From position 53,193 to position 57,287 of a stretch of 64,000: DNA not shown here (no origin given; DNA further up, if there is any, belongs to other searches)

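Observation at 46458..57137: Candidate protein O-glycosylation or S-layer module: two Wzy_C-TPR fusion paralogs, HlyD-like adaptor and TPR protein beside a 1264-aa Ser/Thr-rich surface protein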

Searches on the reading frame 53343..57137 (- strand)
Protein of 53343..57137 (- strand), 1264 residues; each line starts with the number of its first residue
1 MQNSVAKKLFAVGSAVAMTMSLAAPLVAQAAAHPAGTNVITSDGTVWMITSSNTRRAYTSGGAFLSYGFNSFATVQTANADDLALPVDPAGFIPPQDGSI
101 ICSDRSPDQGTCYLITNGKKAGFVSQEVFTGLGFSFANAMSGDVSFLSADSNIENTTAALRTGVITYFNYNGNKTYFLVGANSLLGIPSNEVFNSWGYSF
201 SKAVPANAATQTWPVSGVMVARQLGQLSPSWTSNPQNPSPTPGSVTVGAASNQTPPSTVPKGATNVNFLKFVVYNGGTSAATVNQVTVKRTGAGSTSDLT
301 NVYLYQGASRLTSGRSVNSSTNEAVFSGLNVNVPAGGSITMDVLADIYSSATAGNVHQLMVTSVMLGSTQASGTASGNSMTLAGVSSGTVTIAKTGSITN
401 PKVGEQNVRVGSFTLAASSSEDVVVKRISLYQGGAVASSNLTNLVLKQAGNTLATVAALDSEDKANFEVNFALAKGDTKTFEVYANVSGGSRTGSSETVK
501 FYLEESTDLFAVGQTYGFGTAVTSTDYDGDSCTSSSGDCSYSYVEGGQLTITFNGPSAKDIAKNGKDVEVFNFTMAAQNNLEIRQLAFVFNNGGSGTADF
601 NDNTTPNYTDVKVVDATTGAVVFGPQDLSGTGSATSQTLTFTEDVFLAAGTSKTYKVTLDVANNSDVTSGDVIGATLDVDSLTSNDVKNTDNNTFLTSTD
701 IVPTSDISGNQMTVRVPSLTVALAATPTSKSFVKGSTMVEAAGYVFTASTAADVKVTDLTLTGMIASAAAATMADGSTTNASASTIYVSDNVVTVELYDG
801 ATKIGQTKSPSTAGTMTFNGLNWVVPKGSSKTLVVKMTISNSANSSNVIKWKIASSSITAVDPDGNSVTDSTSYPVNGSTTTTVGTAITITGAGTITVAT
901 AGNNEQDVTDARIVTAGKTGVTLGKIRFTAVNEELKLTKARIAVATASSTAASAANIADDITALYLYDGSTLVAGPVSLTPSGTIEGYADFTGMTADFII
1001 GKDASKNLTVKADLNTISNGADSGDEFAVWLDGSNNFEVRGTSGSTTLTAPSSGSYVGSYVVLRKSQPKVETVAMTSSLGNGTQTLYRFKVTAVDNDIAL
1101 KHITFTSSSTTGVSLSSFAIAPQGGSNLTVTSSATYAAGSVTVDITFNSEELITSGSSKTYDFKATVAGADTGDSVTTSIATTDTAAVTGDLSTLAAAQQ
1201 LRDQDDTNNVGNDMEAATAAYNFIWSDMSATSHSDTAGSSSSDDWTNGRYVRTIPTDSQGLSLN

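Call 4: search_protein_families(library=pfam, proteins=[window:53343-57137:-], max_evalue=0.01)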
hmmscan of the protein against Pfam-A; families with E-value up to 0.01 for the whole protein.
window:53343-57137:- (1264 aa): 0 families

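Call 5: search_protein_families(library=ncbifam, proteins=[window:53343-57137:-], max_evalue=0.01)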
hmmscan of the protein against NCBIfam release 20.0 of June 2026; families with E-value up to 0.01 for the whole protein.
window:53343-57137:- (1264 aa): 0 families

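Call 10: search_solved_structures(query=window:53343-57137:-, max_evalue=1)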
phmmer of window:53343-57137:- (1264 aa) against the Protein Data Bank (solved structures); distinct sequences matched with E-value up to 1: 0.

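Call 27: find_homologous_proteins(query=window:53343-57137:-)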
Query window:53343-57137:- (1264 aa): 358 proteins with E <= 0.001 among 8000 candidates; the best 120 are listed.
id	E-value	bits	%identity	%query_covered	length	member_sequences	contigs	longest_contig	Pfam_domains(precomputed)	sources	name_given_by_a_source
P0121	0.0e+0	2654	100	100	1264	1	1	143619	-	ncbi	-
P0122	0.0e+0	1850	71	100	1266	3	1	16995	-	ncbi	-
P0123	0.0e+0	1774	69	100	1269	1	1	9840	-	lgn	-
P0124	0.0e+0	1542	62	100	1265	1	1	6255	-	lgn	-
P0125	0.0e+0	1525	61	100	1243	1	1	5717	-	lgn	-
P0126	0.0e+0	1499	62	100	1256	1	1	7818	-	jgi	-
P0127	0.0e+0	1211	76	59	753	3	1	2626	-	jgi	jgi:hypothetical protein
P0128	0.0e+0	1181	52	100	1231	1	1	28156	-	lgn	-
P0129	0.0e+0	1179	53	100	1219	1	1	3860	-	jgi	jgi:hypothetical protein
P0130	0.0e+0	1157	52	100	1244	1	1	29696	-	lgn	-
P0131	0.0e+0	1111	51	100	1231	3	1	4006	-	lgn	-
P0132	1.9e-292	992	47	100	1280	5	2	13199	-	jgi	jgi:hypothetical protein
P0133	1.3e-284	966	47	100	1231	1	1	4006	-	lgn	-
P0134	5.5e-275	934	47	99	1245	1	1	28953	-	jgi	jgi:hypothetical protein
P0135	7.3e-261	887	45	96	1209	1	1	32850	-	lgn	-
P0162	3.8e-150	520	38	81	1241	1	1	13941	PF00395.26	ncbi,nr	ncbi:hypothetical protein GF366_02435 [Candidatus Peregrinibacteria bacterium]|nr:hypothetical prote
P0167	8.7e-146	506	38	80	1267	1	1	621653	-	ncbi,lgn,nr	ncbi:MAG: hypothetical protein NTY12_01855 [Candidatus Falkowbacteria bacterium]|nr:hypothetical pro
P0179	1.5e-130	455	34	81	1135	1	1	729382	PF01471.24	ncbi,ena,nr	ncbi:MAG: peptidoglycan-binding protein [Patescibacteria group bacterium]|nr:peptidoglycan-binding p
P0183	2.2e-127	445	34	83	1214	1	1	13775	PF00395.26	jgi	jgi:hypothetical protein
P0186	7.9e-124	433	35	80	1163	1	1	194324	PF01471.24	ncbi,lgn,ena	-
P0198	3.0e-112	395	32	27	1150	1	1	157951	-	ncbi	-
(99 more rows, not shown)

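Call 29: find_encoding_contigs(protein=P0179, flank=10000, max_places=1)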
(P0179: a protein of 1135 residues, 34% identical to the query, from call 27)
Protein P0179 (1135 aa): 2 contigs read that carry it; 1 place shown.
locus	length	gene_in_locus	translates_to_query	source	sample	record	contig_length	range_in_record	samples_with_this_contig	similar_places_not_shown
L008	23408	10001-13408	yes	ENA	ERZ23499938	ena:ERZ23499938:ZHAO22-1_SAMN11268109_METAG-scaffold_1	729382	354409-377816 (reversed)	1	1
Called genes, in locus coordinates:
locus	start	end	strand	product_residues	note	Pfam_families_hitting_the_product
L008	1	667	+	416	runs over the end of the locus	PF00266:Aminotran_5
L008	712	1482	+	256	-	PF04402:SIMPL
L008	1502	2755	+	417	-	PF00089:Trypsin, PF10459:Peptidase_S46 (faint), PF13365:Trypsin_2, PF13180:PDZ_2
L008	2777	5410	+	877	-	PF02861:Clp_N, PF13191:AAA_16 (weak), PF23569:NBD_SMAX1, PF00004:AAA, PF17871:AAA_lid_9, PF07724:AAA_2, PF07728:AAA_5, PF10431:ClpB_D2-small, +8 more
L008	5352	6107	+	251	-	-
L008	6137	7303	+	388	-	PF08450:SGL (faint), PF13449:Phytase-like (faint), PF24684:Vgb_lyase (faint), PF06739:SBBP (faint), PF17170:DUF5128 (weak), PF01436:NHL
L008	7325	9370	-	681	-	-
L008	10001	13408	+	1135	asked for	PF01471:PG_binding_1 (weak)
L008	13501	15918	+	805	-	PF04932:Wzy_C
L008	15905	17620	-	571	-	PF13727:CoA_binding_3, PF02629:CoA_binding (weak), PF00106:adh_short (weak), PF01073:3Beta_HSD, PF01370:Epimerase, PF02719:Polysacc_synt_2, PF04321:RmlD_sub_bind, PF16363:GDP_Man_Dehyd, +1 more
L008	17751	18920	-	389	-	PF00266:Aminotran_5 (weak), PF01041:DegT_DnrJ_EryC1, PF00155:Aminotran_1_2 (weak), PF01053:Cys_Met_Meta_PP (weak), PF01212:Beta_elim_lyase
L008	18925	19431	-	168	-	PF02779:Transket_pyr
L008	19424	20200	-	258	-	PF00456:Transketolase_N, PF13292:DXP_synthase_N (faint), PF00676:E1_dh (weak), PF02775:TPP_enzyme_C (weak)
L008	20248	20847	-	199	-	PF02397:Bac_transf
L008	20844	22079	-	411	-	PF00155:Aminotran_1_2, PF00266:Aminotran_5 (weak), PF01053:Cys_Met_Meta_PP (weak), PF01041:DegT_DnrJ_EryC1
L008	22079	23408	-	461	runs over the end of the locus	PF00398:RrnaAD (faint), PF13489:Methyltransf_23, PF02353:CMAS (faint), PF13847:Methyltransf_31, PF08241:Methyltransf_11, PF08242:Methyltransf_12, PF13649:Methyltransf_25, PF13489:Methyltransf_23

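Call 30: find_encoding_contigs(protein=P0167, flank=10000, max_places=1)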
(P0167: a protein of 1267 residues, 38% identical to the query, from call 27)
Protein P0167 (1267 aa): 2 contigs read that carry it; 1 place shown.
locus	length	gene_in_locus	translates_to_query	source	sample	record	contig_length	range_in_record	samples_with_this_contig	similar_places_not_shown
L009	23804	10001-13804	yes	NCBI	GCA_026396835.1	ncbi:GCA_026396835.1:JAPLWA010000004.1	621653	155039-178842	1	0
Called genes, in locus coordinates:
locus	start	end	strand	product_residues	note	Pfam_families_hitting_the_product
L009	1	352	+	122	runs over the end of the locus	-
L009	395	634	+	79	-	-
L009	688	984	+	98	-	-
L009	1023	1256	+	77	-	-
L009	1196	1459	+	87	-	-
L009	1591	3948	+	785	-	PF11369:DUF3160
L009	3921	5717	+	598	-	PF01875:Memo, PF09587:PGA_cap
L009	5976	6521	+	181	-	-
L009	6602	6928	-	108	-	PF12728:HTH_17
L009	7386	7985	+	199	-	PF04542:Sigma70_r2, PF08281:Sigma70_r4_2, PF04545:Sigma70_r4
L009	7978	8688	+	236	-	PF18915:DUF5667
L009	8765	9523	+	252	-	PF01209:Ubie_methyltran, PF02353:CMAS, PF13489:Methyltransf_23, PF06325:PrmA, PF13847:Methyltransf_31, PF08241:Methyltransf_11, PF08242:Methyltransf_12, PF13649:Methyltransf_25, +2 more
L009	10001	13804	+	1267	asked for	-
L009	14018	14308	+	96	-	PF13366:PDDEXK_3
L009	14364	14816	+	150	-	-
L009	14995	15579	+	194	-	PF00588:SpoU_methylase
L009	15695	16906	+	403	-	PF05066:HARE-HTH (faint), PF04545:Sigma70_r4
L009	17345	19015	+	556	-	PF26449:DUF8128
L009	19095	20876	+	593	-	PF10412:TrwB_AAD_bind, PF01935:DUF87 (weak), PF23477:zf_Tbcl_2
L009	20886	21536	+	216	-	PF07099:DUF1361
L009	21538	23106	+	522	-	PF13632:Glyco_trans_2_3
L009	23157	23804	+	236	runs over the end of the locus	PF13624:SurA_N_3 (faint), PF13623:SurA_N_2 (faint)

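Call 56: predict_structure(alignment_id=A3)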
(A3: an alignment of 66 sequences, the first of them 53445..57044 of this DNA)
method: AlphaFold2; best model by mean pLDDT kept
length: 1200 residues; sequences in the alignment: 66
mean_pLDDT: 89.3   pTM: 0.50
mean pLDDT of the five models: 89.3, 88.8, 88.7, 87.4, 86.8
residues with pLDDT >= 90: 792; 70-90: 338; 50-70: 45; < 50: 25
segments of 3 or more residues with pLDDT < 50: 203-211, 1174-1186
pLDDT, mean of each block of 10 residues (from residue 1): 92 92 91 84 90 92 92 89 94 94 91 91 94 88 88 88 85 92 89 81 45 78 90 93 89 95 92 86 89 93 90 94 95 90 92 93 91 91 94 95 93 94 92 93 95 91 90 91 93 90 84 89 87 90 92 93 71 90 94 92 91 90 94 85 91 87 89 90 90 93 94 94 94 95 94 93 96 96 95 94 96 94 93 87 94 93 94 78 93 96 95 77 75 95 95 86 91 95 93 89 95 92 92 92 86 95 94 91 92 91 86 91 95 93 89 67 58 48 49 83
secondary structure, 60 per line:
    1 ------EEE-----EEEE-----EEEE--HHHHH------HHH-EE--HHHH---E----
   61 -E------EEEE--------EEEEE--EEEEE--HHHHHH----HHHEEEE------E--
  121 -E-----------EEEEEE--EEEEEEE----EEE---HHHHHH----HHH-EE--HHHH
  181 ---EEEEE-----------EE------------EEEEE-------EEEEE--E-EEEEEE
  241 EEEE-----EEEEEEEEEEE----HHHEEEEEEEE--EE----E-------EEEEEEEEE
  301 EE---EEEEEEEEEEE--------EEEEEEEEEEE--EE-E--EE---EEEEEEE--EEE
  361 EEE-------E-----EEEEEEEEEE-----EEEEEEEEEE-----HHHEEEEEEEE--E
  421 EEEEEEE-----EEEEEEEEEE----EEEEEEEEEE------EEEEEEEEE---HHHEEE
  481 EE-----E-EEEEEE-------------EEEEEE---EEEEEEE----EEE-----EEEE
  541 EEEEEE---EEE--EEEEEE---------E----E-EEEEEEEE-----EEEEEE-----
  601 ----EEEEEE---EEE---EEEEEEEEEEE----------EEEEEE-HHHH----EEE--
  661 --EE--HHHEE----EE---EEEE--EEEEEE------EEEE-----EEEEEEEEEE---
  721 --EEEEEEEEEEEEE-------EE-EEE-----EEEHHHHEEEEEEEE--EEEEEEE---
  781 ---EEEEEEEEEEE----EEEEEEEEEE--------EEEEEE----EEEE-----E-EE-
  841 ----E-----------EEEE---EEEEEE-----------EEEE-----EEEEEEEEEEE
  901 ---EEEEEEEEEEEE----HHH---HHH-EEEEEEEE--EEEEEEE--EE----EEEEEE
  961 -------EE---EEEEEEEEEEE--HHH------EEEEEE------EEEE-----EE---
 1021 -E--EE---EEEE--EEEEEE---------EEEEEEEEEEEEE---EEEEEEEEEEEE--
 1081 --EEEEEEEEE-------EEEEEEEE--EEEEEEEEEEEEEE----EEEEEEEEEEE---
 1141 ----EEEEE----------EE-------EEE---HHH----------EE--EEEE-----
elements in order (helices of 4 or more, strands of 3 or more residues): E7-9 E15-18 E24-27 H30-34 H49-52 E69-72 E81-85 E88-92 H95-100 E108-111 E134-139 E142-148 E153-155 H159-164 H177-180 E184-188 E214-218 E226-230 E235-244 E250-260 E268-275 E292-302 E306-316 E325-335 E349-355 E358-363 E377-386 E392-401 E410-417 E420-427 E433-442 E447-456 E463-471 E478-482 E490-495 E509-514 E518-524 E529-531 E537-546 E550-552 E555-560 E577-584 E590-595 E605-610 E614-616 E620-630 E641-646 H648-651 E656-658 E681-684 E687-692 E699-702 E708-717 E723-735 E746-748 E754-756 H757-760 E761-768 E771-777 E784-794 E799-808 E817-822 E827-830 E857-860 E864-869 E881-884 E890-900 E904-915 E930-937 E940-946 E955-960 E973-983 E995-1000 E1007-1010 E1030-1033 E1036-1041 E1051-1063 E1067-1078 E1083-1091 E1099-1106 E1109-1122 E1127-1137 E1145-1149 E1169-1171 E1192-1195

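Call 58: fold_search(model_id=the predicted structure, library=pdb)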
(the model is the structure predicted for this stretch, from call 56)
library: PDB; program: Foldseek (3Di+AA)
matches with E <= 10: 1713; with E <= 0.001: 150
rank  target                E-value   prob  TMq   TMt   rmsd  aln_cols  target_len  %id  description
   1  8beg_B                1.0e-16  1.00  0.11  0.18  32.2       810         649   10  Structure of Ig-like domains from PrgB (released 2022-11-30)
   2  8beg_A                1.7e-16  1.00  0.12  0.17  33.4       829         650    8  Structure of Ig-like domains from PrgB (released 2022-11-30)
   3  9ijj_h                2.0e-16  1.00  0.12  0.10  45.2      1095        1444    9  In situ structure of the central apparatus in mouse sperm axoneme. (released 2025-06-04)
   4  9ijj_4I               9.6e-16  1.00  0.12  0.06  54.4       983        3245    9  In situ structure of the central apparatus in mouse sperm axoneme. (released 2025-06-04)
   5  3pvm_A                3.5e-14  1.00  0.14  0.12  30.9       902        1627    9  Structure of Complement C5 in Complex with CVF (released 2011-01-19)
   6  9ijj_4G               3.6e-14  1.00  0.17  0.07  29.7      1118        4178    9  In situ structure of the central apparatus in mouse sperm axoneme. (released 2025-06-04)
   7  9ijj_4H               9.4e-14  1.00  0.11  0.05  43.0       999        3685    7  In situ structure of the central apparatus in mouse sperm axoneme. (released 2025-06-04)
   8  9ijj_4A               1.0e-13  1.00  0.12  0.07  30.1      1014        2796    8  In situ structure of the central apparatus in mouse sperm axoneme. (released 2025-06-04)
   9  9ijj_C                1.1e-13  1.00  0.09  0.11  41.0       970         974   10  In situ structure of the central apparatus in mouse sperm axoneme. (released 2025-06-04)
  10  9ijj_4J               1.9e-13  1.00  0.09  0.14  47.9       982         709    9  In situ structure of the central apparatus in mouse sperm axoneme. (released 2025-06-04)
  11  6tav_C                5.9e-13  1.00  0.10  0.09  46.9      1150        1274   10  Crystal structure of endopeptidase-induced alpha2-macroglobulin (released 2021-05-12)
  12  8wa2_C                2.5e-12  1.00  0.13  0.11  47.2      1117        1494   10  cryo-EM structure of native mastigonemes isolated from Chlamydomonas reinhardtii at 3.0 angstrom resolution (released 2024-04-10)
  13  9e8a_A                4.1e-12  1.00  0.14  0.17  19.1       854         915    8  Integrin aIIbb3 bent conformation from human platelet membrane crude preparation (released 2025-10-15)
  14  7o7p_A                4.8e-12  1.00  0.13  0.12  34.6      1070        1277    9  (h-alpha2M)4 activated state (released 2022-04-13)
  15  8xen_A                5.3e-12  1.00  0.12  0.14  33.6       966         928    8  Cryo-EM structure of integrin ITGAV/ITGB3 complex, conformation 4 (released 2024-12-18)
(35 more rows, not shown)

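Call 82: find_encoding_contigs(protein=P0162, flank=8000, max_places=1)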
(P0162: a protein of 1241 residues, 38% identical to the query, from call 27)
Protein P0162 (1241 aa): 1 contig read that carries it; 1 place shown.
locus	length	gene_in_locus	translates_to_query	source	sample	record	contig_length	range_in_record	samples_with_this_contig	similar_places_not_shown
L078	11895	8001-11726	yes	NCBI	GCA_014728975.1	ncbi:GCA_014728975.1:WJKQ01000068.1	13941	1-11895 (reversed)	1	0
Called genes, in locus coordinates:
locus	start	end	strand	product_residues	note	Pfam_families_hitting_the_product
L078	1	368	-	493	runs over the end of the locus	PF00932:LTD, PF00963:Cohesin, PF00041:fn3 (faint)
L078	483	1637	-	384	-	PF00155:Aminotran_1_2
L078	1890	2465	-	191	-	-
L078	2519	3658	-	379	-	-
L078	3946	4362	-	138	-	-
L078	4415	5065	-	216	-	-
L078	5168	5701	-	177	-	PF04542:Sigma70_r2, PF08281:Sigma70_r4_2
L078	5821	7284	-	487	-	PF13692:Glyco_trans_1_4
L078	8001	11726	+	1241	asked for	PF00395:SLH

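Call 83: find_encoding_contigs(protein=P0183, flank=8000, max_places=1)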
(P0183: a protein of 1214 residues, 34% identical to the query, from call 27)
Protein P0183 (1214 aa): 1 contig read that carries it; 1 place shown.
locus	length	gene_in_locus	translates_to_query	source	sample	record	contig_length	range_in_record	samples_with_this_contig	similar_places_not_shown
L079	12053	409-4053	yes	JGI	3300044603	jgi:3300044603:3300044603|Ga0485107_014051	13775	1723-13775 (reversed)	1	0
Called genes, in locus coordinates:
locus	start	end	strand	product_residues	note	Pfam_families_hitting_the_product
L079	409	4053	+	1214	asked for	PF00395:SLH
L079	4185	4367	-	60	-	-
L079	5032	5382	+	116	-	-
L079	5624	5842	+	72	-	-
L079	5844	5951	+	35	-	-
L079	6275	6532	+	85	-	-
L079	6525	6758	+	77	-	-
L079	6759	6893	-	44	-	-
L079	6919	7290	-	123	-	-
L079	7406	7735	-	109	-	-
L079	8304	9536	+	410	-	-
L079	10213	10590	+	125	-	-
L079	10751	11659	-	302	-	PF01256:Carb_kinase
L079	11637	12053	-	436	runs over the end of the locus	PF03952:Enolase_N, PF00113:Enolase_C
